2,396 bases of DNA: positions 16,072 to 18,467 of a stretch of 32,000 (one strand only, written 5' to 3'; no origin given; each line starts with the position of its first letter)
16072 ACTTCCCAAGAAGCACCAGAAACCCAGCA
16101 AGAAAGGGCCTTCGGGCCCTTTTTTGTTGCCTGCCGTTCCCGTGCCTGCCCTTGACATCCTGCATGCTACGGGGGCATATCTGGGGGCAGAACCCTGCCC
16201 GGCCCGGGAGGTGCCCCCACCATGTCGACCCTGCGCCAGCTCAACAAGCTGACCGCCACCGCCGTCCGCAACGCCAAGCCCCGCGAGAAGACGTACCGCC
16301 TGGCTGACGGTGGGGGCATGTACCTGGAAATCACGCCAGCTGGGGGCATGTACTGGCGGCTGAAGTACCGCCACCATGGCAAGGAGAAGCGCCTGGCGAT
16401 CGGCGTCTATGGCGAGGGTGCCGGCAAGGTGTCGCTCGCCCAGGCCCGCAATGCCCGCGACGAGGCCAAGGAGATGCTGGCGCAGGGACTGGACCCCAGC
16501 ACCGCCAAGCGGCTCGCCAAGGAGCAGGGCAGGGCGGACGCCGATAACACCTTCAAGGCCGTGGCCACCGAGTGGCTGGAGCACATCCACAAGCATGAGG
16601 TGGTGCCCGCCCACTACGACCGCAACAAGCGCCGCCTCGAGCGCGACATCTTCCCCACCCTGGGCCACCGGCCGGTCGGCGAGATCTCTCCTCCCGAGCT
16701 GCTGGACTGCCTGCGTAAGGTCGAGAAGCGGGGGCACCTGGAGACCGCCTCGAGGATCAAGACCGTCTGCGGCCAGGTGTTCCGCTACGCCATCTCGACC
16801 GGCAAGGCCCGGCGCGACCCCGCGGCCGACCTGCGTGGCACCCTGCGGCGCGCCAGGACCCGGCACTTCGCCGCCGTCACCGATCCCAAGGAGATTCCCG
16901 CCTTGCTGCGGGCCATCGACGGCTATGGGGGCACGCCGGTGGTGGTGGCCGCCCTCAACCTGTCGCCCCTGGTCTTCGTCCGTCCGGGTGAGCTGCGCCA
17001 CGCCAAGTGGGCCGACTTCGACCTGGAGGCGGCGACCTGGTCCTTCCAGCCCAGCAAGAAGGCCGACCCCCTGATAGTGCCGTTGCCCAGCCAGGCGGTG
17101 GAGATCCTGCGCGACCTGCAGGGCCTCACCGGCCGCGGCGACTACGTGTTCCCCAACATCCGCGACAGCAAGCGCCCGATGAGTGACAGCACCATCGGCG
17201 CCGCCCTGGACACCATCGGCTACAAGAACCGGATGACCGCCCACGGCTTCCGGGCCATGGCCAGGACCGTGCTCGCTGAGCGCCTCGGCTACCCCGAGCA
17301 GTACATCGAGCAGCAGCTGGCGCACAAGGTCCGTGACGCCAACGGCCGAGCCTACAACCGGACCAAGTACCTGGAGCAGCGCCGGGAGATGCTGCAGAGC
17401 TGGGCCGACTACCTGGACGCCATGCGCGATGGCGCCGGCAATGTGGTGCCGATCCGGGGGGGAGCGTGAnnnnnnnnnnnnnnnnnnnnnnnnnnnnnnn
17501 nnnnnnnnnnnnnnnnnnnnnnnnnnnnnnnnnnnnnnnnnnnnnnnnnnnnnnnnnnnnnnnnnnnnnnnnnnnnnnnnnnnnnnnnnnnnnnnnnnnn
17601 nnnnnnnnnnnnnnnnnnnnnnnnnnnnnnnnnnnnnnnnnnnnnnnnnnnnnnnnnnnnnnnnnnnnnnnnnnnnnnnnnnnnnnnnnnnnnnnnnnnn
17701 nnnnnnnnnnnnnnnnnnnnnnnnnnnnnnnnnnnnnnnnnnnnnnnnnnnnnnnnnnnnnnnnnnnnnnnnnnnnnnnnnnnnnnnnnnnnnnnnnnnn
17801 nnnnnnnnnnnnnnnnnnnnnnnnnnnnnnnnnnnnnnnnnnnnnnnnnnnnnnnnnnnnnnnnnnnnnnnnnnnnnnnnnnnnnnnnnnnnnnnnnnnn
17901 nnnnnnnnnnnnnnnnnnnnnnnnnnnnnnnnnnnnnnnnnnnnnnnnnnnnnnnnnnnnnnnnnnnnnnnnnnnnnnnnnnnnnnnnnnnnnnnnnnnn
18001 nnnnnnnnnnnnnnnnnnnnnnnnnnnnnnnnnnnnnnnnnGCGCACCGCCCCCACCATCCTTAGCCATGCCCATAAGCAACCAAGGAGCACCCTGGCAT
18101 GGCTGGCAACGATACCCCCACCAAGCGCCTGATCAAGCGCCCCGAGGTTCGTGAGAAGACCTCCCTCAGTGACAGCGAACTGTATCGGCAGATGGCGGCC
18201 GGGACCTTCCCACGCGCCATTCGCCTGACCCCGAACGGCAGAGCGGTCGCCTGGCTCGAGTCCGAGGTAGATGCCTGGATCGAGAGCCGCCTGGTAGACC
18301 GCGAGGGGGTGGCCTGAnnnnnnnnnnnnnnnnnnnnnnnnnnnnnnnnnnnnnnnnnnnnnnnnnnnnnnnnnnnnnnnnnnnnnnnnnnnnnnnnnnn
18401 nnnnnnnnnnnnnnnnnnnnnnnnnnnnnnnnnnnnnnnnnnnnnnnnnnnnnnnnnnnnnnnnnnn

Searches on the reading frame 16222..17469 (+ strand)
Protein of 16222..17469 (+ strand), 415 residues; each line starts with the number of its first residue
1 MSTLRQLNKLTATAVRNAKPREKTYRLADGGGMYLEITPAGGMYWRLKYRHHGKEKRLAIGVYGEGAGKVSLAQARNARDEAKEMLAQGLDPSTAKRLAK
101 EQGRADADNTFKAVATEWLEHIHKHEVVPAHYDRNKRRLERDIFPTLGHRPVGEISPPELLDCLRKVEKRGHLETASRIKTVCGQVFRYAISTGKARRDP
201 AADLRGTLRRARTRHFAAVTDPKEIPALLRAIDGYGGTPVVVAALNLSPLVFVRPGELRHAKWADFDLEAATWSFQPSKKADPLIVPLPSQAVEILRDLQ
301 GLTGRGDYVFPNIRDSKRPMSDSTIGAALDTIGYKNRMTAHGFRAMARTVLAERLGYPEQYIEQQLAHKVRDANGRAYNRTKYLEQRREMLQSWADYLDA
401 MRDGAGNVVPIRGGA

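Call 10: search_protein_families(library=pfam, proteins=[window:16222-17469:+], max_evalue=0.01)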
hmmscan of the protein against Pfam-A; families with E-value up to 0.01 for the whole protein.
window:16222-17469:+ (415 aa): 4 families
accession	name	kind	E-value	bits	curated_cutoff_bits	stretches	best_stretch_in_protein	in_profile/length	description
PF22022.2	Phage_int_M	-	4.8e-35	120.1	27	1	111-206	1-95/96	Phage integrase central domain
PF13356.12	Arm-DNA-bind_3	-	1.5e-24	86.4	27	1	10-97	1-81/83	Arm DNA-binding domain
PF00589.27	Phage_integrase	-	1.4e-12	48.1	27.1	1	222-380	5-167/172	Phage integrase family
PF14659.12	Phage_int_SAM_3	-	1.2e-05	25.9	22.6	1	110-160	1-50/58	Phage integrase, N-terminal SAM-like domain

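Call 11: search_protein_families(library=phrogs, proteins=[window:16222-17469:+], max_evalue=0.01)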
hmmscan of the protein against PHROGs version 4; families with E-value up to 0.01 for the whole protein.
window:16222-17469:+ (415 aa): 9 families
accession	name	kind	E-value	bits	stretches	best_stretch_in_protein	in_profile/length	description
phrog_1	-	integration and excision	5.8e-70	238.2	1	1-403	85-456/611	integrase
phrog_3423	-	unknown function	1.3e-39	136.7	1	7-160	5-153/157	-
phrog_4710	-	unknown function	3.4e-38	132.4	1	85-275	1-189/211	-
phrog_216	-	integration and excision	2.7e-24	86.8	1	183-403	22-249/301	integrase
phrog_24775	-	unknown function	4.4e-16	59.9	1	320-407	10-95/101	-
phrog_14880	-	unknown function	1.3e-11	45.2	1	355-399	9-53/57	-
phrog_37801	-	unknown function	5.3e-09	37.1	1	357-400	27-70/73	-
phrog_17497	-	unknown function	1.4e-05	26.2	1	338-401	58-119/133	-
phrog_32081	-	unknown function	0.001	19.9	1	10-34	3-27/56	-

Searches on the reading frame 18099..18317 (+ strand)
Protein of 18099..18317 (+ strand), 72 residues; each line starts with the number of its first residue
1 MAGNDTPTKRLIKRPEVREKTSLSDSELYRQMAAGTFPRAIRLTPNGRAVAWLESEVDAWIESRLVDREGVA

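Call 10: search_protein_families(library=pfam, proteins=[window:18099-18317:+], max_evalue=0.01)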
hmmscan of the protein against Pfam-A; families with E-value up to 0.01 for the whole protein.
window:18099-18317:+ (72 aa): 2 families
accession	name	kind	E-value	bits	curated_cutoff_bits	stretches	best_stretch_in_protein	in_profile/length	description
PF05930.18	Phage_AlpA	-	9e-17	61.1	21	1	10-61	2-51/51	Prophage CP4-57 regulatory protein (AlpA)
PF12728.13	HTH_17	-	0.00019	22.1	27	1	15-64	5-50/51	Helix-turn-helix domain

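Call 11: search_protein_families(library=phrogs, proteins=[window:18099-18317:+], max_evalue=0.01)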
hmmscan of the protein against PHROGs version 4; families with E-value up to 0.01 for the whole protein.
window:18099-18317:+ (72 aa): 5 families
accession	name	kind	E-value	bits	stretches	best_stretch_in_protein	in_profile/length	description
phrog_2790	-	integration and excision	2e-11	44.8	1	7-62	24-77/100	excisionase and transcriptional regulator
phrog_66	-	integration and excision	2.8e-11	44.7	1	3-68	85-147/412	excisionase and transcriptional regulator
phrog_597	-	DNA, RNA and nucleotide metabolism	7.1e-06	27.1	1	6-64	107-164/200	DNA binding protein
phrog_4745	-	DNA, RNA and nucleotide metabolism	0.0046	17.8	1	9-64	29-87/107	DNA binding protein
phrog_25262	-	unknown function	0.007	17.3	1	8-67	31-87/106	-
